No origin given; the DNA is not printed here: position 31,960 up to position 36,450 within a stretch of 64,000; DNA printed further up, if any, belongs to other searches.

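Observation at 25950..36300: Pel-like exopolysaccharide operon (TPR/beta-barrel giant + GT4 + PST permease) with a non-canonical accessory gene set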

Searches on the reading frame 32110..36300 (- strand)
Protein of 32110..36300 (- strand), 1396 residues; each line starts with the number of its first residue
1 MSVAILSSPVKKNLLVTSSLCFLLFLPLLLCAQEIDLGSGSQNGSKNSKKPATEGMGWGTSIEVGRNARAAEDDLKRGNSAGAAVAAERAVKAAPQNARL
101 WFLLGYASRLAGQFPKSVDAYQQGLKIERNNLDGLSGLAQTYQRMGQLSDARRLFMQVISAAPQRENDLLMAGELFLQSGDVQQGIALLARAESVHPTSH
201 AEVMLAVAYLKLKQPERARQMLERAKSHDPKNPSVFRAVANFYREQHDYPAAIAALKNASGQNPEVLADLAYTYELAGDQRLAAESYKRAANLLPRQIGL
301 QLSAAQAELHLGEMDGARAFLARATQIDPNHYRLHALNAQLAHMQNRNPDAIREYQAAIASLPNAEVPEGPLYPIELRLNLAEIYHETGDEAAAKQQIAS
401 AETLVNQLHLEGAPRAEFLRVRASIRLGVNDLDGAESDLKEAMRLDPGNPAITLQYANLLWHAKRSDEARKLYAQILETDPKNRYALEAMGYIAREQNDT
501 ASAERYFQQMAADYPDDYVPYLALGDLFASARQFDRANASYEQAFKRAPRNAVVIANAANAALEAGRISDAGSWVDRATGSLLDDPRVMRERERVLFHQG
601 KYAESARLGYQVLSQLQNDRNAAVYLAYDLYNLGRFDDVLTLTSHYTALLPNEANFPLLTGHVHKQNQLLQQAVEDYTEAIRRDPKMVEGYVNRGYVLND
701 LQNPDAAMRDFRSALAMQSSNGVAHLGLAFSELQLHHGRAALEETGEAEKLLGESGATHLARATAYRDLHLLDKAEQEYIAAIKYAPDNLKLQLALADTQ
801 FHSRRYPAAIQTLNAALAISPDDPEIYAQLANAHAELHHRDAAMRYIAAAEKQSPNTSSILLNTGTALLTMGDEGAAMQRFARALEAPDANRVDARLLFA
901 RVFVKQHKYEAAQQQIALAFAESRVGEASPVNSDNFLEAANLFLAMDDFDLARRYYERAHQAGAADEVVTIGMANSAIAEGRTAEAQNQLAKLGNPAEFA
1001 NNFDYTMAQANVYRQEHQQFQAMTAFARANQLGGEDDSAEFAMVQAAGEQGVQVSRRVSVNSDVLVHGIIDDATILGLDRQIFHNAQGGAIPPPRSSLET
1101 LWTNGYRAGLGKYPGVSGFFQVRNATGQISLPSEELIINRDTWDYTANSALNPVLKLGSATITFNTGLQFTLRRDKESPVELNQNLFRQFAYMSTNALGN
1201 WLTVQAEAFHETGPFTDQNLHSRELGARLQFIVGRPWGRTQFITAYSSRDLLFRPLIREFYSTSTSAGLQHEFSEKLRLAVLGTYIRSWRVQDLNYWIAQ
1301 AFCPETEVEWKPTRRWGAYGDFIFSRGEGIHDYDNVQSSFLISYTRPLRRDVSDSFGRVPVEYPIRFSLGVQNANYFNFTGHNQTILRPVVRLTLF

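Call 4: search_protein_families(library=pfam, max_evalue=0.01, proteins=[window:32110-36300:-])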
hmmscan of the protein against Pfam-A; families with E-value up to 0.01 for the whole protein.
window:32110-36300:- (1396 aa): 25 families
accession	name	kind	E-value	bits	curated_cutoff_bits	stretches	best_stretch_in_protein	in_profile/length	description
PF14559.12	TPR_19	-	4.1e-69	229.3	25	10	430-486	5-62/68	Tetratricopeptide repeat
PF13432.12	TPR_16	-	3e-46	155.9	32.7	6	760-824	1-65/65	Tetratricopeptide repeat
PF13428.12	TPR_14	-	1.1e-40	134.2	23.5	4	450-492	1-43/44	Tetratricopeptide repeat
PF07719.23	TPR_2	-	3.5e-40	133.2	27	1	98-131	1-34/34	Tetratricopeptide repeat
PF13181.12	TPR_8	-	7.5e-36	119.7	25.7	0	204-232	6-34/34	Tetratricopeptide repeat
PF23914.1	TPR_CcmH_CycH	-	1.4e-31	109.9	42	4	425-515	59-152/158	Cytochrome c-type biogenesis protein H TPR domain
PF00515.34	TPR_1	-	3.1e-31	106.3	27.8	2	98-131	1-34/34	Tetratricopeptide repeat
PF13431.12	TPR_17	-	1.8e-28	96.8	24.4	0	120-152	1-33/34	Tetratricopeptide repeat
PF13414.12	TPR_11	-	4.2e-22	78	26.8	2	805-836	9-40/42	TPR repeat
PF25062.1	ARM_TT21_N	-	5.1e-21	75.9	40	2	435-560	85-210/222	Tetratricopeptide repeat protein 21 N-terminal ARM repeat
PF13424.12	TPR_12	-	5.3e-21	75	30.1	1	452-509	4-70/77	Tetratricopeptide repeat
PF12895.13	ANAPC3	-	6.1e-15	55.7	27.2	1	159-225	16-82/82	Anaphase-promoting complex, cyclosome, subunit 3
PF13176.12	TPR_7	-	4.5e-12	45.5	27.9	0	135-167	2-34/36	Tetratricopeptide repeat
PF13371.12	TPR_9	-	1.1e-10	41.8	35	0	663-724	4-65/73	Tetratricopeptide repeat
PF13174.12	TPR_6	-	1.5e-10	41.4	26.3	0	203-231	4-32/33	Tetratricopeptide repeat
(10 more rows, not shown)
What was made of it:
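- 32110..36300 (-): 1396-aa secreted TPR protein with a C-terminal outer-membrane beta-barrel. The barrel is about residues 1058-1396 (32110-33129). Proposed periplasmic scaffold and outer-membrane exit pore. Many TPR Pfam hits (call 4).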

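Call 5: search_protein_families(library=ncbifam, max_evalue=0.01, proteins=[window:32110-36300:-])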
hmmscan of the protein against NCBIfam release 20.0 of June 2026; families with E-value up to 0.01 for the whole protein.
window:32110-36300:- (1396 aa): 28 families (the best 25 are shown)
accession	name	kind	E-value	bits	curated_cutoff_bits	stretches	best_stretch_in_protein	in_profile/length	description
TIGR02917.1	PEP_TPR_lipo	equivalog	1e-67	228.8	312.2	3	403-855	112-564/899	XrtA/PEP-CTERM system TPR-repeat protein PrsT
NF040959.1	MamA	equivalog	7.3e-41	139.9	200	5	139-293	44-202/204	magnetosome protein MamA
TIGR02521.1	type_IV_pilW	equivalog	2e-38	132.3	154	6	430-608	45-225/234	type IV pilus biogenesis/stability protein PilW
NF033920.0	C39_PA2778_fam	equivalog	2.7e-32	112.2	150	5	497-579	169-251/255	PA2778 family cysteine peptidase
TIGR03939.1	PGA_TPR_OMP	equivalog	9.7e-26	90.2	366.65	5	421-517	400-496/800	poly-beta-1,6 N-acetyl-D-glucosamine export porin PgaA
TIGR02552.1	LcrH_SycD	equivalog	6.4e-25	87.4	104.8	1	613-721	10-119/136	SycD/LcrH family type III secretion system chaperone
NF052400.1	M48_BAM_BepA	equivalog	2.8e-18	66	570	3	394-498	319-423/483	beta-barrel assembly-enhancing protease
NF047371.1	FlcA_CTERM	equivalog_domain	5.3e-18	64.8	300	2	293-512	310-535/646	periplasmic flagellar collar protein FlcA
TIGR00990.1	3a0801s09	subfamily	7.6e-17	61.2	757.25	2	421-545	370-494/615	mitochondrial import receptor subunit TOM70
NF008757.0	PRK11788.1-5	equivalog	2.1e-16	60.1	363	3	135-269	110-250/388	lipopolysaccharide assembly protein LapB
NF033758.1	gliding_GltE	equivalog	3.6e-15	55.9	225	2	465-720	101-357/411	adventurous gliding motility TPR repeat lipoprotein GltE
TIGR00540.1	TPR_hemY_coli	hypoth_equivalog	2.8e-13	49.4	142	2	448-566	259-373/385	heme biosynthesis-associated TPR protein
NF052415.1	T3SS_chap_SctY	equivalog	4.2e-13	49.7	70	1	166-257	6-101/106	type III secretion apparatus assembly chaperone SctY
NF008756.0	PRK11788.1-4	equivalog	6.3e-10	38.6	474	1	124-330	100-314/389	lipopolysaccharide assembly protein LapB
NF007302.0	PRK09782.1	equivalog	2.4e-08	32.4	1223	2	409-510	605-706/990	phage receptor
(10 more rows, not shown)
